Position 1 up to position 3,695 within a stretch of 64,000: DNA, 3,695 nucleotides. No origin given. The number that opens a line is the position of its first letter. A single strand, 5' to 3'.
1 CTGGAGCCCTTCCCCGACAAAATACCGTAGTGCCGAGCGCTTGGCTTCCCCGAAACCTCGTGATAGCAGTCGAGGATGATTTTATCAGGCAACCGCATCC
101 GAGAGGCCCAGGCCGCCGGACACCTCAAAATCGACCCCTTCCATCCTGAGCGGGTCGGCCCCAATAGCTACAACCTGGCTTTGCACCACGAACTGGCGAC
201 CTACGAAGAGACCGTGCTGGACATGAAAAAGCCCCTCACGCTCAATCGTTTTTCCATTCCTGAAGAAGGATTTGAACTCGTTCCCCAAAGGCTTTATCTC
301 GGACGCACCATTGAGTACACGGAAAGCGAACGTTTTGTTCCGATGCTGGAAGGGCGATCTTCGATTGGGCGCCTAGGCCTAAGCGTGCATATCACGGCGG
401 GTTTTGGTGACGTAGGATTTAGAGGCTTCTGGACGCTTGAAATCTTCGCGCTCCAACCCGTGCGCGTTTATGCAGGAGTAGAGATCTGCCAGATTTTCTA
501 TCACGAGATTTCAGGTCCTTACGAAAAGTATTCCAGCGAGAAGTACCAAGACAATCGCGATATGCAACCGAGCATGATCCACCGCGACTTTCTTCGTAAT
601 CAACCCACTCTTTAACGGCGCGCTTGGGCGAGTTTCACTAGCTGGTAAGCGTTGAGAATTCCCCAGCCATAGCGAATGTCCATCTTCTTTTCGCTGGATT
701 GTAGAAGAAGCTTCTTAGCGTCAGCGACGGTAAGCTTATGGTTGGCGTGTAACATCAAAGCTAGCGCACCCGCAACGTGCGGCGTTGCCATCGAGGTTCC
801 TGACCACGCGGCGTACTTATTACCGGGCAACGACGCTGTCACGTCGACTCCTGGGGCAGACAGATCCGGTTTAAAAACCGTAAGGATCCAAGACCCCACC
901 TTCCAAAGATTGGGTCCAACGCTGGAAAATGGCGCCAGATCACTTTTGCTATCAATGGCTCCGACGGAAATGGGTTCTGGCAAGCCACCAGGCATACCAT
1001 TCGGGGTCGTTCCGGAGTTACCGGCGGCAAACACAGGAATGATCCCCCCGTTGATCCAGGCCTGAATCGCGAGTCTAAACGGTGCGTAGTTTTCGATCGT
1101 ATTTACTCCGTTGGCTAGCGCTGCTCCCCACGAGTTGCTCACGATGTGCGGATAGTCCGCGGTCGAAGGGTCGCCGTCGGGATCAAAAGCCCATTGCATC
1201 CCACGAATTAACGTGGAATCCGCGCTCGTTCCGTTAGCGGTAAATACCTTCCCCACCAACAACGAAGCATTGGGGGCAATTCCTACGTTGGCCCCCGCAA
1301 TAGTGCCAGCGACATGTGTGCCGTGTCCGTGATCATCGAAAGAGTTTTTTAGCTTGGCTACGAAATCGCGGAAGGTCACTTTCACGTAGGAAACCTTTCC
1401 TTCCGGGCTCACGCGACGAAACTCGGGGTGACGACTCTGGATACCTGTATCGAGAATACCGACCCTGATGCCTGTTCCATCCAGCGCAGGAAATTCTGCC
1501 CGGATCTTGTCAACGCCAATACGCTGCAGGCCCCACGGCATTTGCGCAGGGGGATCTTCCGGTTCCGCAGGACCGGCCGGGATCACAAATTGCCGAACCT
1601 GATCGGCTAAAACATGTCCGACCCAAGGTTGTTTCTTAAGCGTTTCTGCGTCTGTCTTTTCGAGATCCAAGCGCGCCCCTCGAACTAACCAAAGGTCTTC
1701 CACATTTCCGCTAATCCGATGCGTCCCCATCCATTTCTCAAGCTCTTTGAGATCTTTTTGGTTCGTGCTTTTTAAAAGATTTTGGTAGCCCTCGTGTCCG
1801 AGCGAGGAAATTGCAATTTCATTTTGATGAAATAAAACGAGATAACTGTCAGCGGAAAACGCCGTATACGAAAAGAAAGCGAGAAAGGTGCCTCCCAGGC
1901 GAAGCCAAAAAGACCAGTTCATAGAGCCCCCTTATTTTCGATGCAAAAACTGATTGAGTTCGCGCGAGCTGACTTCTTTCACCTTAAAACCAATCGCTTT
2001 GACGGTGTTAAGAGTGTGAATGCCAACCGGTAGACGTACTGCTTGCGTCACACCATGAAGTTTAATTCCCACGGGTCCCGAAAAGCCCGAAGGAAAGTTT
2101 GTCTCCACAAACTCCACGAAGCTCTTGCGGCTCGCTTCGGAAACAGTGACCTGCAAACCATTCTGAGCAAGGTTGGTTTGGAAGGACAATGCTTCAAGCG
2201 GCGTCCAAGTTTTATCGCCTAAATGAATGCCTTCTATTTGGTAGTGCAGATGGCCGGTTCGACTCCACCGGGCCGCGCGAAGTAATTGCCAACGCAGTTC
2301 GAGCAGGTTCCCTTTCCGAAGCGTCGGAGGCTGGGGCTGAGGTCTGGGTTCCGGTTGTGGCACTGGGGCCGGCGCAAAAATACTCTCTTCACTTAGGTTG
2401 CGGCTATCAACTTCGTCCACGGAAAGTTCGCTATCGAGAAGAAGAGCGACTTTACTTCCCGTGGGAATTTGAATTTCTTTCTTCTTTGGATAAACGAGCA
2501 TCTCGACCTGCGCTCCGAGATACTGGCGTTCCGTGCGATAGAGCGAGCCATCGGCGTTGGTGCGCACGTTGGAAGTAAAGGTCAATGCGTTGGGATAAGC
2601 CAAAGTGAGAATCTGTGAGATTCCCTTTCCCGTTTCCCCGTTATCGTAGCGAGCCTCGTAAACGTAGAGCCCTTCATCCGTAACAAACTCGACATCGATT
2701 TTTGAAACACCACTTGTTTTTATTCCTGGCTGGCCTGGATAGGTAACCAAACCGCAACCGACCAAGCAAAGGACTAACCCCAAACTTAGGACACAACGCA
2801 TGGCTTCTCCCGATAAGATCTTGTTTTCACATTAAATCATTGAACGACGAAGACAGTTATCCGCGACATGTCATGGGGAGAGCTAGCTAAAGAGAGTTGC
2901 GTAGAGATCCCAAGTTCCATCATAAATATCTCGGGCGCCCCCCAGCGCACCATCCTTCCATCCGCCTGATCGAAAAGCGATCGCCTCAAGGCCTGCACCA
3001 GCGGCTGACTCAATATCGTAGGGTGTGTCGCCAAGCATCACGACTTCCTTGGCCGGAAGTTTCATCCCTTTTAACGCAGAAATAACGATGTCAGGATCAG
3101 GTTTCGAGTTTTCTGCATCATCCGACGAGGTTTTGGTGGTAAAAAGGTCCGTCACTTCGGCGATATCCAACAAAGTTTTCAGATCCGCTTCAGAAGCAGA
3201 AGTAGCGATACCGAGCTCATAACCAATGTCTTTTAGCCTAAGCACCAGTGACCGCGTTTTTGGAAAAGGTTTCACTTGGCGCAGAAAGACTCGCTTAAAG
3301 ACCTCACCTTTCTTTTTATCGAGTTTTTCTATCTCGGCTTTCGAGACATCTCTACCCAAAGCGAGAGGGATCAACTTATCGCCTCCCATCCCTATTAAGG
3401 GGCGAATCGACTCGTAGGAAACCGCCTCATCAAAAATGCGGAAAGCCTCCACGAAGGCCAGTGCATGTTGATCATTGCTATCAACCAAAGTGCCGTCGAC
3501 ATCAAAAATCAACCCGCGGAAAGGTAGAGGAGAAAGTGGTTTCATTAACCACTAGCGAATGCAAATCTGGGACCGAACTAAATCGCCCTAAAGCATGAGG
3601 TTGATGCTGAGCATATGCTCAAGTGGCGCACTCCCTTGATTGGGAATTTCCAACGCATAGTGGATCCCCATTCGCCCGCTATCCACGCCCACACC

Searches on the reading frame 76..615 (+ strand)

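Call 75: search_protein_families(library=pfam, proteins=[window:76-615:+], max_evalue=0.0001)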
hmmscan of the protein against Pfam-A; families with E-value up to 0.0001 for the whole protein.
window:76-615:+ (179 aa): 1 family
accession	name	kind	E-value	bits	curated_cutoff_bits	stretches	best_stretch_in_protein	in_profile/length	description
PF22769.1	DCD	-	2.6e-37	128.7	27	1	2-144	1-152/153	dCTP deaminase-like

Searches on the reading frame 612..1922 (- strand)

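Call 5: search_protein_families(library=pfam, proteins=[window:612-1922:-], max_evalue=0.01)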
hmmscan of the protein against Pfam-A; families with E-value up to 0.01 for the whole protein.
window:612-1922:- (436 aa): 1 family
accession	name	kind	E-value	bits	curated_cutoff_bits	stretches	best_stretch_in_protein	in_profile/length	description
PF00082.27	Peptidase_S8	-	8.3e-55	186.6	21.8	1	149-421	1-288/288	Subtilase family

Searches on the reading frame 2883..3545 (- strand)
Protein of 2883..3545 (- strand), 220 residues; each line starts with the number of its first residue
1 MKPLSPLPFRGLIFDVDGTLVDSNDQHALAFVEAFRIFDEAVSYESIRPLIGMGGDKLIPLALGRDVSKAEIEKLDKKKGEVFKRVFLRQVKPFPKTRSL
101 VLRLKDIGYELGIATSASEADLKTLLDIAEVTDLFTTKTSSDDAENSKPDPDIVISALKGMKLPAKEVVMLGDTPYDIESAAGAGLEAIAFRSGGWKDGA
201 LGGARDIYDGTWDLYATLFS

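Call 5: search_protein_families(library=pfam, proteins=[window:2883-3545:-], max_evalue=0.01)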
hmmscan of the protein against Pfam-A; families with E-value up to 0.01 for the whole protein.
window:2883-3545:- (220 aa): 5 families
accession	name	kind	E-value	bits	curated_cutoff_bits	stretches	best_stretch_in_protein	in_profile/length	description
PF13419.12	HAD_2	-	4.1e-33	115.4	23.8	1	12-190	1-177/178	Haloacid dehalogenase-like hydrolase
PF00702.32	Hydrolase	-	8.5e-27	95.2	26.4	1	10-185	2-191/191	haloacid dehalogenase-like hydrolase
PF13242.12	Hydrolase_like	-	4.6e-08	33.3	22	1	147-198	3-55/75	HAD-hyrolase-like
PF12710.13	HAD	-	0.00076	20.4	27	1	13-180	2-187/189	haloacid dehalogenase-like hydrolase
PF03031.24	NIF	-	0.0042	17.2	21.8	0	101-201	47-143/160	NLI interacting factor-like phosphatase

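Call 11: find_encoding_contigs(protein=window:2883-3545:-, flank=10000, max_places=6)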
Protein window:2883-3545:- (220 aa): 1 contig read that carries it; 1 place shown.
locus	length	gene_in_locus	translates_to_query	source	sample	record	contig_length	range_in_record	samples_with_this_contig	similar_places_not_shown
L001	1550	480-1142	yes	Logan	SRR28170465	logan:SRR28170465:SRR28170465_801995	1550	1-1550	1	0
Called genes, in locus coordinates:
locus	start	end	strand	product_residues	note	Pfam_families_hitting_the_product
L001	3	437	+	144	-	?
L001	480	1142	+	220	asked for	PF00702:Hydrolase, PF13419:HAD_2, PF13242:Hydrolase_like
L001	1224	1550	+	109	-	?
